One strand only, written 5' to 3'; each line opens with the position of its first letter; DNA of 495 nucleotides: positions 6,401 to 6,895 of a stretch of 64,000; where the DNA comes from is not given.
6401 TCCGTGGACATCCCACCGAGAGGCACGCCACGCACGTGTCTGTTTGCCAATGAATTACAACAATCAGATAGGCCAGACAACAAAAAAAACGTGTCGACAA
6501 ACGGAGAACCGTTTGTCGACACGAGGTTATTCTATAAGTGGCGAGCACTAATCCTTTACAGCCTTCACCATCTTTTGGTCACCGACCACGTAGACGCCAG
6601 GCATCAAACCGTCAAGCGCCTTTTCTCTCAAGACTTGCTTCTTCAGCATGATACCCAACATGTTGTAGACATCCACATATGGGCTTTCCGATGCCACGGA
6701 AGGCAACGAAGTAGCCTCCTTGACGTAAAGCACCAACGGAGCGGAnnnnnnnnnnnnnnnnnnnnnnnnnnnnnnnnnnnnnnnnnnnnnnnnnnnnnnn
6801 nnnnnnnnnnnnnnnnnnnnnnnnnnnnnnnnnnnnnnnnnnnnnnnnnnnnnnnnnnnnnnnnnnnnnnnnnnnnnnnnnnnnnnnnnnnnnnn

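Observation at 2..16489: Array of three giant paralogous genes carrying four GH8-like catalytic modules, all apparently T9SS cargo and outside any Sus-like locus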

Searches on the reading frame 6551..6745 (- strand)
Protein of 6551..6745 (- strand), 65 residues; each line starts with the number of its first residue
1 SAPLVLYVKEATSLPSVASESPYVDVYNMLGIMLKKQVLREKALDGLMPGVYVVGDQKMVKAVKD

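Call 9: search_protein_families(library=ncbifam, proteins=[window:6551-6745:-], max_evalue=10)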
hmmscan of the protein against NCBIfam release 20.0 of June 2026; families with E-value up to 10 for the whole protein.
seq(65 aa): 1 family
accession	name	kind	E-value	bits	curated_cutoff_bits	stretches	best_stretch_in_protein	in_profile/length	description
TIGR04183.1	Por_Secre_tail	domain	0.039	13.9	23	1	19-54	22-56/72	T9SS type A sorting domain-containing protein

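Call 10: search_protein_families(library=pfam, proteins=[window:6551-6745:-], max_evalue=10)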
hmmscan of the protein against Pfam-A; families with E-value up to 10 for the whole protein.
seq(65 aa): 1 family
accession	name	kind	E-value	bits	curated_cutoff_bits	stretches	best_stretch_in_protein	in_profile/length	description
PF00253.27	Ribosomal_S14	-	0.045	13.9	27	1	34-51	33-50/54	Ribosomal protein S14p/S29e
